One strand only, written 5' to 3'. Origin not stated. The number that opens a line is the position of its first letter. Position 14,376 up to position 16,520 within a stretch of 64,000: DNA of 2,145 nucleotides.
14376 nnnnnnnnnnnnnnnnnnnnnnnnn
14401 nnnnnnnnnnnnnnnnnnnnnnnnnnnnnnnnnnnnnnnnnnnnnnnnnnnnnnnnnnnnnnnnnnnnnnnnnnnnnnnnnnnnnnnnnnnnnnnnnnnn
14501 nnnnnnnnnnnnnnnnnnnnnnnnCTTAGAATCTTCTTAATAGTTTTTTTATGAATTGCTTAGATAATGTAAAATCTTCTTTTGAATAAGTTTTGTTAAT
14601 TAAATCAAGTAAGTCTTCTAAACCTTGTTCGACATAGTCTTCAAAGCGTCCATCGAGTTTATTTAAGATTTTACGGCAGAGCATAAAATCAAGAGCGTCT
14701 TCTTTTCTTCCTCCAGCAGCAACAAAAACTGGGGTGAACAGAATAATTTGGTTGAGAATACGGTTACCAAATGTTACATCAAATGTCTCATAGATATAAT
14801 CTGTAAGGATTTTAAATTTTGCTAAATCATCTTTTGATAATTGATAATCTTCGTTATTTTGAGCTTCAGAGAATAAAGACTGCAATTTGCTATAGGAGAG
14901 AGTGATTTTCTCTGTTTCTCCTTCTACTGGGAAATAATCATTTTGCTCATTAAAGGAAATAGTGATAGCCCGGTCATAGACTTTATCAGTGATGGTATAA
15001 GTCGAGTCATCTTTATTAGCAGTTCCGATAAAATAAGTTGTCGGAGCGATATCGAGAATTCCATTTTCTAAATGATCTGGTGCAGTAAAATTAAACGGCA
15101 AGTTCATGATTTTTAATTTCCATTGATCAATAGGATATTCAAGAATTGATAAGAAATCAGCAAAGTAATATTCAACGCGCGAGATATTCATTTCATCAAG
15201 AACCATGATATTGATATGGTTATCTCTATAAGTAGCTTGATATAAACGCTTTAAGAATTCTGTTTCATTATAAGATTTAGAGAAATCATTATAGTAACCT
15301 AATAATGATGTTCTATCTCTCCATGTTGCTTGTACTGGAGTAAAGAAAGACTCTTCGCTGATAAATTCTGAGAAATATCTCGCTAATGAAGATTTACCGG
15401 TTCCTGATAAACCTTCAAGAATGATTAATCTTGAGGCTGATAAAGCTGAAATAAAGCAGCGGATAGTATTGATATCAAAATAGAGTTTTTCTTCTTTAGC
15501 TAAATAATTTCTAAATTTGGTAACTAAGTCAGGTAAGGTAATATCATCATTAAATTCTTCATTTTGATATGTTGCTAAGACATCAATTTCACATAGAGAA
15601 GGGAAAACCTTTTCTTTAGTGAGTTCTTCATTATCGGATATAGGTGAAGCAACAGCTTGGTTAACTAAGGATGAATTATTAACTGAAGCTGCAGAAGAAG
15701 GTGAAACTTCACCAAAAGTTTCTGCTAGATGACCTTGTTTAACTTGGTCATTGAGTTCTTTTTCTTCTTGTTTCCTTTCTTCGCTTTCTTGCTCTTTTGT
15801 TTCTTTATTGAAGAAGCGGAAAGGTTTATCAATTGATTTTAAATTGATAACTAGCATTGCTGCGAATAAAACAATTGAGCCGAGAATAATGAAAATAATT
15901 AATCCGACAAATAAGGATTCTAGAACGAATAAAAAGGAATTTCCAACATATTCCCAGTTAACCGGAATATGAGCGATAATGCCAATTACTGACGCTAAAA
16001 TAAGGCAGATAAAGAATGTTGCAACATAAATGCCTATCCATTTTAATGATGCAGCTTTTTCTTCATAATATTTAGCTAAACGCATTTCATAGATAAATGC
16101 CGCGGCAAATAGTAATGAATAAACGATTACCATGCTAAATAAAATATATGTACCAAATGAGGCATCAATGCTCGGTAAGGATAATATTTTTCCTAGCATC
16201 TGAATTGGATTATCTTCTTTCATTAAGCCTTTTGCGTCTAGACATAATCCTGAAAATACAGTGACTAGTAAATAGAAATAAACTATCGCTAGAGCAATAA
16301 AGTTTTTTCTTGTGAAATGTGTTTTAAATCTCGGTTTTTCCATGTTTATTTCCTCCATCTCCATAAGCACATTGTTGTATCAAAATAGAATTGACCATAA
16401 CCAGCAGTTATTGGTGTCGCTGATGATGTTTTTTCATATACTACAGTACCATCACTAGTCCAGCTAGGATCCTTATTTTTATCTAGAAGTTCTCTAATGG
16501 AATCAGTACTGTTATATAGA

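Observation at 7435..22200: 11-gene, tightly coupled minus-strand operon of secreted beta-helix proteins, TasA-like proteins, a SipW-type peptidase, an ABC transporter and a membrane McrB-like NTPase: candidate undescribed surface-structure assembly locus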

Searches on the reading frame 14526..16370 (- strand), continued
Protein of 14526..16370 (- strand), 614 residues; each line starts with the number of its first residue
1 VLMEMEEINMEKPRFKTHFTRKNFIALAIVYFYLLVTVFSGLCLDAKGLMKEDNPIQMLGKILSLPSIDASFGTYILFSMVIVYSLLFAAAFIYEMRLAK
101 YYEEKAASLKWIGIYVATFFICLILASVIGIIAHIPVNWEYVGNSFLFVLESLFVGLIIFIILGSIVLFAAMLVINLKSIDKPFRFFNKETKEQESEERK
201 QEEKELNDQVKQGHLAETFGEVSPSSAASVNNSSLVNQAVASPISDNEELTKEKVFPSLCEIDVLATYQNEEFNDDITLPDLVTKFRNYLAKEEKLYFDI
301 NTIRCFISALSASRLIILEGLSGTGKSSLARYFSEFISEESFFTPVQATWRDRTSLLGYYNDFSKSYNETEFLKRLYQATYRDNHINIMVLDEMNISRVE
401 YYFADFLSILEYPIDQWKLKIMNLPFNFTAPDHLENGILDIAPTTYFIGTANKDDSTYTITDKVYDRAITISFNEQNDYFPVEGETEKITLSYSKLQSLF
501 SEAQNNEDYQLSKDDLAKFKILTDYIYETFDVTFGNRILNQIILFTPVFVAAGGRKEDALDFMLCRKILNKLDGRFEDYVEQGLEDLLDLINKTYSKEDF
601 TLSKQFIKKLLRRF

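Call 93: search_protein_representatives(protein=window:14526-16370:-)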
Query: 614 residues. Proteins with E-value up to 0.001 (for the whole library): 7867; up to 1e-10: 5780; up to 1e-30: 691. The best 150 are listed.
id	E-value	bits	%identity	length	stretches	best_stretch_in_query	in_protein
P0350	2.8e-200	683.5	52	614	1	11-613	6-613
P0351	1.7e-150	519.2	45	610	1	16-613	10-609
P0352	9.2e-143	493.6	67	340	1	279-613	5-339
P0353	2.3e-141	489.0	43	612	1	17-613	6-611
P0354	7.0e-137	474.2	49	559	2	244-613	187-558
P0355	9.2e-131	454.0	48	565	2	241-613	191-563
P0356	2.4e-128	446.1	41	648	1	20-613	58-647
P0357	3.4e-121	422.4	42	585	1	17-591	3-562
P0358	1.2e-120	420.7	43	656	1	28-612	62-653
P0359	1.9e-118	413.4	47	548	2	254-613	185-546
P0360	2.9e-118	412.8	37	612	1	18-613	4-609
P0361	5.2e-118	411.9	42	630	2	233-613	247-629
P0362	1.5e-114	400.5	50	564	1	251-613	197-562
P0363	2.6e-114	399.7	37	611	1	8-612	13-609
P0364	3.4e-113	396.0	42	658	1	59-614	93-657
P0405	3.8e-81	290.2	38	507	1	158-613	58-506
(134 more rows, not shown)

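Call 95: find_related_loci(query=P0405, collection=metagenome_contigs, flank=8000)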
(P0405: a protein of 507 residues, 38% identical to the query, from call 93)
Query P0405 (507 aa) in metagenome_contigs; peptide patterns used: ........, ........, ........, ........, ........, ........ (x = any residue, [..] = any of these).
600 stretches matched a pattern (row limit reached: there are more); 539 encode a relative of the query (tblastn E <= 1e-3); the best 80 are kept; 80 distinct loci.
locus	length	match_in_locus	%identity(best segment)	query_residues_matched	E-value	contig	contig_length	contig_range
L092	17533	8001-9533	53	1-503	0e+0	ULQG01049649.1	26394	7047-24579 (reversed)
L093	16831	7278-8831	52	1-503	0e+0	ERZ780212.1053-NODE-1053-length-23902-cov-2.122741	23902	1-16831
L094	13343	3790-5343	52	1-503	0e+0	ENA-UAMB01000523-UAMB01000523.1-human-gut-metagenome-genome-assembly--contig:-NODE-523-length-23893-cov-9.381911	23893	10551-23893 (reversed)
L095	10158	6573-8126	52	1-503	0e+0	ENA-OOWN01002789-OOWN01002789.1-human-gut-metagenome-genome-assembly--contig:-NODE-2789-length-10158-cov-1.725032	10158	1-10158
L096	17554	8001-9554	52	1-503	1e-180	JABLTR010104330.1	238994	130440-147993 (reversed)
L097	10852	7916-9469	52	1-503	2e-180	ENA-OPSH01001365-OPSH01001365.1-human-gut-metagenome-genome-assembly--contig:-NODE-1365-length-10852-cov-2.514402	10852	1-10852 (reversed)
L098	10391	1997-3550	52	1-503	0e+0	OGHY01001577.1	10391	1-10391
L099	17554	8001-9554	52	1-503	1e-180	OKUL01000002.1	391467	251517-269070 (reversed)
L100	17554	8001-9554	52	1-503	2e-180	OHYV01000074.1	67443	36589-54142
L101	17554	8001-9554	52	1-503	0e+0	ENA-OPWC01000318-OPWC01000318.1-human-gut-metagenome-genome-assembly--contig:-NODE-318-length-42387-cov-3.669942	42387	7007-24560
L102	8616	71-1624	52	1-503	2e-180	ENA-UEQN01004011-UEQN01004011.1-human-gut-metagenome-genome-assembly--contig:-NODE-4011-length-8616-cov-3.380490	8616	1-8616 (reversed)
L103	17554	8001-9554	52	1-503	3e-180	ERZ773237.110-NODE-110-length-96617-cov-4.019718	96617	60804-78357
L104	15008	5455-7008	52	1-503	3e-180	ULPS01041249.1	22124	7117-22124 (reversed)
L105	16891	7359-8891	52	1-503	3e-180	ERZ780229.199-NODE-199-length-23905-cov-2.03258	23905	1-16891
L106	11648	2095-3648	52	1-503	3e-180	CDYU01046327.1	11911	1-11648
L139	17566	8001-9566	51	1-503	3e-177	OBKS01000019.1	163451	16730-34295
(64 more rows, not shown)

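Call 98: search_protein_families(library=pfam, proteins=[L099:4548-5609:+, L099:5776-6522:+, L099:6541-7275:+, L099:7320-7979:+, L099:9588-11723:+, L099:11758-12429:+, L139:5487-6179:+, L139:6194-7297:+, L139:7316-7870:+, L139:9597-10709:+], max_evalue=0.01)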
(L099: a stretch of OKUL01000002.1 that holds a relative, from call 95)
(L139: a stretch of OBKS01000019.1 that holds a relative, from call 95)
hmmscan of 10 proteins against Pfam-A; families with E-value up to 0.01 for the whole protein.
L099:4548-5609:+ (353 aa): 0 families

L099:5776-6522:+ (248 aa): 1 family
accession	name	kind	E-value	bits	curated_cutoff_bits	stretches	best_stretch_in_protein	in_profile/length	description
PF00563.25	EAL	-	4.2e-27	95.5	31.3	1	13-232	13-231/236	EAL domain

L099:6541-7275:+ (244 aa): 0 families

L099:7320-7979:+ (219 aa): 3 families
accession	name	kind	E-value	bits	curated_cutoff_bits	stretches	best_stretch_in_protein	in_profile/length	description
PF10502.14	Peptidase_S26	-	0.00018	21.9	22.9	1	28-81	15-63/168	Signal peptidase, peptidase S26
PF00717.28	Peptidase_S24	-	0.0023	18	23.3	1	45-81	38-71/116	Peptidase S24-like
PF13150.11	TraL_transposon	-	0.0079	16.4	27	0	154-206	28-80/86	Conjugative transposon protein TraL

L099:9588-11723:+ (711 aa): 1 family
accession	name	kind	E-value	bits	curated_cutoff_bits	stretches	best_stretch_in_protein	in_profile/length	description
PF09823.15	DUF2357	-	1.5e-10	41.2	23.3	1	70-168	96-193/251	Domain of unknown function (DUF2357)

L099:11758-12429:+ (223 aa): 2 families
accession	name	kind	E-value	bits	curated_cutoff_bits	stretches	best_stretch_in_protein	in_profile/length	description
PF10502.14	Peptidase_S26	-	2.2e-06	28.2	22.9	1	25-83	7-67/168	Signal peptidase, peptidase S26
PF00717.28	Peptidase_S24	-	6.4e-05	23.1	23.3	1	43-103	37-88/116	Peptidase S24-like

L139:5487-6179:+ (230 aa): 0 families

L139:6194-7297:+ (367 aa): 0 families

L139:7316-7870:+ (184 aa): 1 family
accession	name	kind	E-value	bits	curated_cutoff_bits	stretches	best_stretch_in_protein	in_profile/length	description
PF10502.14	Peptidase_S26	-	3.6e-08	34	22.9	1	31-93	15-75/168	Signal peptidase, peptidase S26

L139:9597-10709:+ (370 aa): 1 family
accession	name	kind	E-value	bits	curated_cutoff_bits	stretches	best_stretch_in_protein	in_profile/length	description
PF09823.15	DUF2357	-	1.5e-12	47.7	23.3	1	55-147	96-189/251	Domain of unknown function (DUF2357)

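Call 104: search_protein_families(library=ncbifam, proteins=[L099:4548-5609:+, L099:13099-14064:+, L139:6194-7297:+, L139:10714-11871:+, L139:11882-12931:+, L139:12940-13515:+, L139:7316-7870:+, L099:7320-7979:+], max_evalue=1)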
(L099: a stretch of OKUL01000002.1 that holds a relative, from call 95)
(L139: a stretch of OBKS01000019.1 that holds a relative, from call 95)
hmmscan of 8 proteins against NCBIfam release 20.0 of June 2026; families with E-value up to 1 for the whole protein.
L099:4548-5609:+ (353 aa): 0 families

L099:13099-14064:+ (321 aa): 1 family
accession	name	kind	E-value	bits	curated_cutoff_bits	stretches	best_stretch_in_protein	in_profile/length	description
NF004285.1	PRK05696.1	equivalog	0.033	14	179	1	8-53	3-44/171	flagellar basal body-associated protein FliL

L139:6194-7297:+ (367 aa): 1 family
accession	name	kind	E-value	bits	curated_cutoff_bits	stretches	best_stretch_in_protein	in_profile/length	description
NF042931.1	SAG1386_EF1546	equivalog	0.016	15.3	80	1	23-77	2-60/158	SAG1386/EF1546 family surface-associated protein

L139:10714-11871:+ (385 aa): 1 family
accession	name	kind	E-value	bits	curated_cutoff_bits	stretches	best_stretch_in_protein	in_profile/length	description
NF045980.1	MAG6410_fam_LP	equivalog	0.00024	19.6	450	1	307-383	546-620/622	MAG6410 family transglutaminase-related lipoprotein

L139:11882-12931:+ (349 aa): 0 families

L139:12940-13515:+ (191 aa): 0 families

L139:7316-7870:+ (184 aa): 4 families
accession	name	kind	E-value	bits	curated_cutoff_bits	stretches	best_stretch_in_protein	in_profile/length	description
NF046067.1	SigPepSipWBacil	equivalog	5e-29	101.2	190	1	6-172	3-164/189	signal peptidase I SipW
TIGR02228.1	sigpep_I_arch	equivalog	6.4e-25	87.9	51.85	1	9-169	2-154/158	signal peptidase I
TIGR02227.1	sigpep_I_bact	equivalog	3.7e-09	36.7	47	1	38-105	15-79/162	signal peptidase I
TIGR02754.1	sod_Ni_protease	equivalog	0.00037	20.9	63.25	1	48-107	3-61/90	nickel-type superoxide dismutase maturation protease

L099:7320-7979:+ (219 aa): 4 families
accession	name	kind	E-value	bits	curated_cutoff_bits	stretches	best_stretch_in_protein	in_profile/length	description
NF046067.1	SigPepSipWBacil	equivalog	1.5e-34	119.3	190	1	6-191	2-184/189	signal peptidase I SipW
TIGR02228.1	sigpep_I_arch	equivalog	4e-27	95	51.85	1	9-164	4-150/158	signal peptidase I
TIGR02227.1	sigpep_I_bact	equivalog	7.7e-06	25.9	47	1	40-87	18-66/162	signal peptidase I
TIGR02754.1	sod_Ni_protease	equivalog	0.0031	17.9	63.25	1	46-117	2-69/90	nickel-type superoxide dismutase maturation protease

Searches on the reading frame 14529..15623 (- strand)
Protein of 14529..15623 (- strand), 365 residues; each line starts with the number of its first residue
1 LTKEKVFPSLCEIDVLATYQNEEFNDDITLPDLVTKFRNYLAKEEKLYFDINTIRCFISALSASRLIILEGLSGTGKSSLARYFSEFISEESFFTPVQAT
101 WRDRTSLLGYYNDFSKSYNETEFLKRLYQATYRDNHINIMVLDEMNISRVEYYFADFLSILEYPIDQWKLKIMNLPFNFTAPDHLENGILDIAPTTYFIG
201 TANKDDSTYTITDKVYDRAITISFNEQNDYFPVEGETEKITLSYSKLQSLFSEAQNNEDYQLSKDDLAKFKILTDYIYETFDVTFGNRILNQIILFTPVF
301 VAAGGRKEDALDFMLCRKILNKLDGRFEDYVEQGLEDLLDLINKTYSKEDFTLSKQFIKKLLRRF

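Call 60: search_solved_structures(query=window:14529-15623:-, max_evalue=1, show_alignments=2)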
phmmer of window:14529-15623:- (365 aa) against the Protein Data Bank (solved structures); distinct sequences matched with E-value up to 1: 4.
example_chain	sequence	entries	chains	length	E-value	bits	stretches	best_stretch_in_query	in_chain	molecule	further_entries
6hz4_A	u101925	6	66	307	0.022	17.4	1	46-219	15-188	5-methylcytosine-specific restriction enzyme B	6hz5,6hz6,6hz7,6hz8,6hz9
6ut6_A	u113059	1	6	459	0.025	17.2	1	34-219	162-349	5-methylcytosine-specific restriction enzyme B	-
7vsr_A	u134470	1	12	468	0.026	17.2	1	34-219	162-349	5-methylcytosine-specific restriction enzyme B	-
4f4j_A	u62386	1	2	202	0.17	14.5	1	49-112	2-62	Guanylate kinase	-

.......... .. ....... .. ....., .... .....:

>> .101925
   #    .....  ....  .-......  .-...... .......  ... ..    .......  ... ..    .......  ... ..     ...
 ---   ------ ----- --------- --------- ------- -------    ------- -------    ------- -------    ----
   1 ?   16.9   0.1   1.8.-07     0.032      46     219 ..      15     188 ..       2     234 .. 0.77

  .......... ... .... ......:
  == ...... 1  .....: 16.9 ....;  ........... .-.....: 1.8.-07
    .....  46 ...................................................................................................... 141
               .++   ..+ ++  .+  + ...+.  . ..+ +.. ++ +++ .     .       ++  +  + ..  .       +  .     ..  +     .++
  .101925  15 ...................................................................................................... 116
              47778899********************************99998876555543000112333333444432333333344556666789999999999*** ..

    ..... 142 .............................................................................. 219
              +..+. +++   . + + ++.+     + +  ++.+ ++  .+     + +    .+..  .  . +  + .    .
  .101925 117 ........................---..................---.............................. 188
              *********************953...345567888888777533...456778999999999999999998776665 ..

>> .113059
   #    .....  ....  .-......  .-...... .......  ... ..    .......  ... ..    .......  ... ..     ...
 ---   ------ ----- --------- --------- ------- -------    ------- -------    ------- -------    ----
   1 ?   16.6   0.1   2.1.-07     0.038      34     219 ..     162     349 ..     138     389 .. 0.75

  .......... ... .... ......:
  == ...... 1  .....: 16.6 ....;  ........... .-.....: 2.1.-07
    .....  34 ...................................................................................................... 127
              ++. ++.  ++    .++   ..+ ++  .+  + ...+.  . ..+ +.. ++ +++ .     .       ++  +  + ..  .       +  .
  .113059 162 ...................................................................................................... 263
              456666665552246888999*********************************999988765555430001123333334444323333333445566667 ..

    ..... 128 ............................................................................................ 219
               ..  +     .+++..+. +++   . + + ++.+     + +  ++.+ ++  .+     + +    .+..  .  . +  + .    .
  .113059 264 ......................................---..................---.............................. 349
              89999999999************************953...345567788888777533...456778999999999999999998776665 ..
